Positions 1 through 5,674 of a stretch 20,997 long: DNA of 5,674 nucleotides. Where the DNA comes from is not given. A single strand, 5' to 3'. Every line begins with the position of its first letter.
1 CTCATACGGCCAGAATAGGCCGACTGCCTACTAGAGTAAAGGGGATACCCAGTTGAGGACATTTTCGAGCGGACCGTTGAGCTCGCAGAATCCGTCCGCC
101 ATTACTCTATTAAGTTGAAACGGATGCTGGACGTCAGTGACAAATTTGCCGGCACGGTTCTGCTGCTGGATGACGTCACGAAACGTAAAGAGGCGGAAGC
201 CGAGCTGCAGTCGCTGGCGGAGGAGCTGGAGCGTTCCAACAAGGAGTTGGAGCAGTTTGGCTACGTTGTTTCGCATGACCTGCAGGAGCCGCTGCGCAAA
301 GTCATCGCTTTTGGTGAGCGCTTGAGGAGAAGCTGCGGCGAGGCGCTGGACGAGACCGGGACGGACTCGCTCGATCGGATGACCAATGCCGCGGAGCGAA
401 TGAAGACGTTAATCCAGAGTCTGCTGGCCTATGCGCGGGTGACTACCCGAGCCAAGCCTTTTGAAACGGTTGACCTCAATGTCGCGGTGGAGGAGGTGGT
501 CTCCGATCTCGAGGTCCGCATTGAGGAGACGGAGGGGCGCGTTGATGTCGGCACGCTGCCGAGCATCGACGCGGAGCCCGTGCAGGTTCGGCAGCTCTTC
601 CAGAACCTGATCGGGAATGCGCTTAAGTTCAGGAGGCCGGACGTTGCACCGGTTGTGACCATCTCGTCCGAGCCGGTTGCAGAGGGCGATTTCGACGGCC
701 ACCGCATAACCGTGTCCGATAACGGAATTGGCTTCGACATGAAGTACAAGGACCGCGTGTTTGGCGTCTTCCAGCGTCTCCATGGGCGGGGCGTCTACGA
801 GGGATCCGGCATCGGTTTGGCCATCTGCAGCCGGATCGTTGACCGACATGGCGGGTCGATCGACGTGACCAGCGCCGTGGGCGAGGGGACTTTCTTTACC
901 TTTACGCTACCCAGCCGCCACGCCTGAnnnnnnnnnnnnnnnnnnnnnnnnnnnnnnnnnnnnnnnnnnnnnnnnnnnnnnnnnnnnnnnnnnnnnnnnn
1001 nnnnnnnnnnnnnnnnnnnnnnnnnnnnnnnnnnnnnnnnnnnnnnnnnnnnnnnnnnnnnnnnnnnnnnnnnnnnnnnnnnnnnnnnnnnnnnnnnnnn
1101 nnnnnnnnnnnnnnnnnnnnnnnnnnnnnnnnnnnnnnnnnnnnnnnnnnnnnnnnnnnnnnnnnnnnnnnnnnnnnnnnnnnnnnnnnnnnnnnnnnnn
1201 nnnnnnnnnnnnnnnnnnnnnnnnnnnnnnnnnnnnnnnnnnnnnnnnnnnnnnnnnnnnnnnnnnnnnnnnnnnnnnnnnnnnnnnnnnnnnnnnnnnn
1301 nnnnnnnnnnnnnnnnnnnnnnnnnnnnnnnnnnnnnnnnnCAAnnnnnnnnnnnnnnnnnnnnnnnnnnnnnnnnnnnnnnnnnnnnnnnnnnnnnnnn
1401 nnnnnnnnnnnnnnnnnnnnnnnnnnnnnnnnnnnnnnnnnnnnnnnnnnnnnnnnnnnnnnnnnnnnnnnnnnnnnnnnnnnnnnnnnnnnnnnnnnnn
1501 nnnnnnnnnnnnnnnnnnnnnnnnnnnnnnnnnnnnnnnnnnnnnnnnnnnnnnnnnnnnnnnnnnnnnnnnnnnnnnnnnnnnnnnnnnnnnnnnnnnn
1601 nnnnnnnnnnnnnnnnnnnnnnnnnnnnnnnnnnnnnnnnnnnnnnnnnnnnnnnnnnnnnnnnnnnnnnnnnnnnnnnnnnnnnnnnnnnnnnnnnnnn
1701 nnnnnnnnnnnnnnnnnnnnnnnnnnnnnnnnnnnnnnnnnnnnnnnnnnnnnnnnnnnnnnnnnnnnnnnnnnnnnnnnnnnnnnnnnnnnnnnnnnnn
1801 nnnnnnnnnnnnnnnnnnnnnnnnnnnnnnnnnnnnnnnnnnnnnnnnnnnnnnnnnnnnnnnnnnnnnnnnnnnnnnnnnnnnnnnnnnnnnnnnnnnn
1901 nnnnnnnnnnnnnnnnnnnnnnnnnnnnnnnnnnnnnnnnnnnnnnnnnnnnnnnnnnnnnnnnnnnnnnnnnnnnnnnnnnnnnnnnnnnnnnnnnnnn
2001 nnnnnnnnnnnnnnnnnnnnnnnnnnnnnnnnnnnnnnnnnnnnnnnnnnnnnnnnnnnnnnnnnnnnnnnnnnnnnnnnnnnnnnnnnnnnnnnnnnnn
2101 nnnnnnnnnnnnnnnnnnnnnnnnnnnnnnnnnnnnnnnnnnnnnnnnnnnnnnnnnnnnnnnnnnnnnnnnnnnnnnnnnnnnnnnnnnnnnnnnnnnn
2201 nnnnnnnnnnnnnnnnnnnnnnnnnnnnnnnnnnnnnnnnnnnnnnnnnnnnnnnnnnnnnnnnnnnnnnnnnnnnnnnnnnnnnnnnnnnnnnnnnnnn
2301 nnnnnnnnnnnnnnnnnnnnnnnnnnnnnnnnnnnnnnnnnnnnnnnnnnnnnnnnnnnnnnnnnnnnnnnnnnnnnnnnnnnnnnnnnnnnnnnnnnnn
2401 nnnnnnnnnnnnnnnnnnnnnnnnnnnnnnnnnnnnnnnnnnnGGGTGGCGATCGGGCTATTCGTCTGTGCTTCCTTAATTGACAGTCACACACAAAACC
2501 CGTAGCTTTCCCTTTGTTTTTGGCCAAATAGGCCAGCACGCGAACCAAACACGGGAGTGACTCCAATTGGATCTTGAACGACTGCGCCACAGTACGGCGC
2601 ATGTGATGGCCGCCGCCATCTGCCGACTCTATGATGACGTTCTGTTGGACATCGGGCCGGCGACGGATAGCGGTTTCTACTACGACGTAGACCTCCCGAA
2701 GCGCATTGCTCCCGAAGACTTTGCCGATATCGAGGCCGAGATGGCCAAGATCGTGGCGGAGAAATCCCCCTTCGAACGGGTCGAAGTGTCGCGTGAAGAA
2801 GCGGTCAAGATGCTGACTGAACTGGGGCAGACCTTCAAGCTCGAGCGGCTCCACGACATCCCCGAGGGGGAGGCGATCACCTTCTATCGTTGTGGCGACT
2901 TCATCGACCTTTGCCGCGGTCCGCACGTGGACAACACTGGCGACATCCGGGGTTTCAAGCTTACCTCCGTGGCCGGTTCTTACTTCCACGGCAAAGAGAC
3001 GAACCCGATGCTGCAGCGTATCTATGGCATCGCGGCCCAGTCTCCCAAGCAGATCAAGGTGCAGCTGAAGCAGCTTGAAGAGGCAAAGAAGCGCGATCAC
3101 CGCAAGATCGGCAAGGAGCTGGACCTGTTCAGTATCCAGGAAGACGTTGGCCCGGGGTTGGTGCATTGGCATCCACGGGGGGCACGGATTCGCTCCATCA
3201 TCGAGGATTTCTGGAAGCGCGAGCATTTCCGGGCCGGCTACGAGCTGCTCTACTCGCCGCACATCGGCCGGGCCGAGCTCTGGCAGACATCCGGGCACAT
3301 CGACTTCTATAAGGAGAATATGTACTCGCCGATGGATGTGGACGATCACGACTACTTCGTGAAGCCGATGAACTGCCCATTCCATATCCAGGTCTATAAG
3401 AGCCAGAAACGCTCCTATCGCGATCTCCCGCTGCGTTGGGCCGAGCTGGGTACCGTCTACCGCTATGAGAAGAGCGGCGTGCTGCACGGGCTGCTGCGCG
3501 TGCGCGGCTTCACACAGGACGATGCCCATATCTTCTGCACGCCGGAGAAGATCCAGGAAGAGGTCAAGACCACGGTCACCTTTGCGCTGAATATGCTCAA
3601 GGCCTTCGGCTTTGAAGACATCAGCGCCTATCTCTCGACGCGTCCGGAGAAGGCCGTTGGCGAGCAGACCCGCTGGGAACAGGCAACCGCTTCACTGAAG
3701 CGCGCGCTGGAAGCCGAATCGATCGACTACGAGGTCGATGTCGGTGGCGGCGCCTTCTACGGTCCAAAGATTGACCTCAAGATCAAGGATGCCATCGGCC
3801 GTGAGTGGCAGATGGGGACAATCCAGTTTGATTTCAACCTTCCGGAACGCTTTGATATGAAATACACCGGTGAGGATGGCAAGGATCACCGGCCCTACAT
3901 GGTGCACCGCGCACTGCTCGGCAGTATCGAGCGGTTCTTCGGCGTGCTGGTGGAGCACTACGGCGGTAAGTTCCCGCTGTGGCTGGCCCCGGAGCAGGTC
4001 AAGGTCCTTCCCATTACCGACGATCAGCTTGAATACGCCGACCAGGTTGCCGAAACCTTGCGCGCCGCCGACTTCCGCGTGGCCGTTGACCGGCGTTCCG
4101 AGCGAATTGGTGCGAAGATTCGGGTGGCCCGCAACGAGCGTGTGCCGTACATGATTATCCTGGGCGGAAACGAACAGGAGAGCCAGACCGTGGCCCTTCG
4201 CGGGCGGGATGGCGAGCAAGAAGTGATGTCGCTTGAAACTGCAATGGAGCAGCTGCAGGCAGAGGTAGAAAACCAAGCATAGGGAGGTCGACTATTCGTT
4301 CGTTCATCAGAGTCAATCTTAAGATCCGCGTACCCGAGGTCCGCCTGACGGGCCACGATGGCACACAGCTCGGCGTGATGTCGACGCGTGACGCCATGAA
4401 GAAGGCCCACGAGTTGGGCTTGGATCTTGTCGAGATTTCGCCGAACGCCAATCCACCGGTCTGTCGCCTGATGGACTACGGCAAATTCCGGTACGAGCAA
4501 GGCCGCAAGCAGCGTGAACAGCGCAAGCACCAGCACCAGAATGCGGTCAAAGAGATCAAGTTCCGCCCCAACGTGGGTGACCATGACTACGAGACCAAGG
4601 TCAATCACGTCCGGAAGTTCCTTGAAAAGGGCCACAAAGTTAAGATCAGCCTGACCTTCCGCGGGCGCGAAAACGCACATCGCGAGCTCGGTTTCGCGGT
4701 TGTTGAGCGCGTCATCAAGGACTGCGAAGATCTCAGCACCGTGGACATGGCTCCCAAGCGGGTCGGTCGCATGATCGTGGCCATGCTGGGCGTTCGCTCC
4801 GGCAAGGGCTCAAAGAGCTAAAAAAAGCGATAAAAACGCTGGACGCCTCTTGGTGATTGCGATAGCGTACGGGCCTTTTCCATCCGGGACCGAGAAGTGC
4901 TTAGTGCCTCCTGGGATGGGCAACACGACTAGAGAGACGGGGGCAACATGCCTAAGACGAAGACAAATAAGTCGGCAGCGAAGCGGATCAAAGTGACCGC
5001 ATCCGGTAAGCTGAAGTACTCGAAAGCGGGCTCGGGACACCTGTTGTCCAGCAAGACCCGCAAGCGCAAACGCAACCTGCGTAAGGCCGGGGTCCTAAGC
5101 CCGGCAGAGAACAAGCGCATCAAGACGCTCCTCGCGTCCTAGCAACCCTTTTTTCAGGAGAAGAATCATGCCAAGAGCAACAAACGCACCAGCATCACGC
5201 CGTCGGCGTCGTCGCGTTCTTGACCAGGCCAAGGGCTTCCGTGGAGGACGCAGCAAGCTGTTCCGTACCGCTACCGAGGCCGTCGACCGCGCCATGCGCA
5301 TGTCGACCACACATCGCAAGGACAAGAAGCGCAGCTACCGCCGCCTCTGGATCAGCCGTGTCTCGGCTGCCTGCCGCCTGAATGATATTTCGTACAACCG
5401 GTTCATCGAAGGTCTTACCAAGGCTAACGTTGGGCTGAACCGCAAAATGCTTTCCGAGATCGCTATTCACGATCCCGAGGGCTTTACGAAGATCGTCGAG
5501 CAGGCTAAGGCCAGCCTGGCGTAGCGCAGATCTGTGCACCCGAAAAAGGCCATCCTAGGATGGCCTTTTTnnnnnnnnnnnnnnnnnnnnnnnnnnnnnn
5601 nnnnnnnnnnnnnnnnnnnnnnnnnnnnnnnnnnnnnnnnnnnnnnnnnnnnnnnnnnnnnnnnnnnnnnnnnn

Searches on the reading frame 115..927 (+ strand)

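Call 61: search_protein_families(library=pfam, proteins=[window:115-927:+], max_evalue=0.00001)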
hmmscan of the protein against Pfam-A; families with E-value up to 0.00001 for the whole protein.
window:115-927:+ (270 aa): 2 families
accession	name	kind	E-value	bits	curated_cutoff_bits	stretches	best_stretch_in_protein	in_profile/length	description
PF02518.31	HATPase_c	-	2.8e-25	89.4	26.4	1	155-268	3-110/111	Histidine kinase-, DNA gyrase B-, and HSP90-like ATPase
PF00512.31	HisKA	-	7.9e-10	39.1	26.9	1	45-110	2-64/66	His Kinase A (phospho-acceptor) domain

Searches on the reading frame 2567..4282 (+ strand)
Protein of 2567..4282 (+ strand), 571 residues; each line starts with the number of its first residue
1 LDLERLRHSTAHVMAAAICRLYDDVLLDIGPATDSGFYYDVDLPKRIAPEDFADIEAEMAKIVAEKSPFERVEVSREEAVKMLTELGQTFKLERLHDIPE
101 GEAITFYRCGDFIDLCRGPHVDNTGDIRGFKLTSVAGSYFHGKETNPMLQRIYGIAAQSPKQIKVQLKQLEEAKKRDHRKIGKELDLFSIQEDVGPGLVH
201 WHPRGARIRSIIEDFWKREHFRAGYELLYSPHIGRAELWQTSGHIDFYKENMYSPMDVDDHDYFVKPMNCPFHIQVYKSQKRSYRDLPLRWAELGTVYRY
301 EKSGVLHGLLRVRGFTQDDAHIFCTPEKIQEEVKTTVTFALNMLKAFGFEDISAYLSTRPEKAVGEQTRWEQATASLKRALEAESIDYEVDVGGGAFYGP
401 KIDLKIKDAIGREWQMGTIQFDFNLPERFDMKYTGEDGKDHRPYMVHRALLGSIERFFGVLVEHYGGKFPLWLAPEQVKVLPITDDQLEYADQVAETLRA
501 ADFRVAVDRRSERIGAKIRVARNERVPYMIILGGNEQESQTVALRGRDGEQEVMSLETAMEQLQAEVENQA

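Call 61: search_protein_families(library=pfam, proteins=[window:2567-4282:+], max_evalue=0.00001)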
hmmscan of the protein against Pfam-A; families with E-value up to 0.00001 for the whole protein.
window:2567-4282:+ (571 aa): 3 families
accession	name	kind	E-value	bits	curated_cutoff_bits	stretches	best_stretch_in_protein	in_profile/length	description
PF00587.30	tRNA-synt_2b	-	3.8e-48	164.4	29.3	1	259-465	7-179/179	tRNA synthetase class II core domain (G, H, P, S and T)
PF03129.25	HGTP_anticodon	-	1e-19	70.9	21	1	477-565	1-93/94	Anticodon binding domain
PF07973.19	tRNA_SAD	-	3.1e-17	62.7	24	1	104-153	1-44/44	Threonyl and Alanyl tRNA synthetase second additional domain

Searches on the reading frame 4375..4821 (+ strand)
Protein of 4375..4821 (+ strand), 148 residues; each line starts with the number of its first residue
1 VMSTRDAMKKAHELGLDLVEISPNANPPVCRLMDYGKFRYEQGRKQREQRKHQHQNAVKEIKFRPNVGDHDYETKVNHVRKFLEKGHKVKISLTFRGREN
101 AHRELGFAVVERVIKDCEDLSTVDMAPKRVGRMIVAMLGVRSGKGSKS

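Call 61: search_protein_families(library=pfam, proteins=[window:4375-4821:+], max_evalue=0.00001)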
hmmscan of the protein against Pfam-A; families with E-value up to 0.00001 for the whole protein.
window:4375-4821:+ (148 aa): 2 families
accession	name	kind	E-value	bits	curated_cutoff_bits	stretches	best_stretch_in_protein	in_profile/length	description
PF00707.27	IF3_C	-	8.5e-32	109.4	34.8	1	57-138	2-83/86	Translation initiation factor IF-3, C-terminal domain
PF05198.21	IF3_N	-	2.4e-22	79.3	26.9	1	2-49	23-70/70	Translation initiation factor IF-3, N-terminal domain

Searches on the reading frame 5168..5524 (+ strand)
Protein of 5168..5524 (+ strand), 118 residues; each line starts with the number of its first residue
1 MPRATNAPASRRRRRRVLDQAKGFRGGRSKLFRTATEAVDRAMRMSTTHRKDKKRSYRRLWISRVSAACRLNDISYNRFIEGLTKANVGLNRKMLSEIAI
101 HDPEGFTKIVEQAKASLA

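Call 9: search_protein_families(library=pfam, proteins=[window:5168-5524:+])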
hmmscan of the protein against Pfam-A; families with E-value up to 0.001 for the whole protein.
window:5168-5524:+ (118 aa): 1 family
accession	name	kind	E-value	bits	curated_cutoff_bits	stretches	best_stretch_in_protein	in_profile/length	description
PF00453.23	Ribosomal_L20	-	2.8e-41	140.4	30.8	1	3-109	1-107/107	Ribosomal protein L20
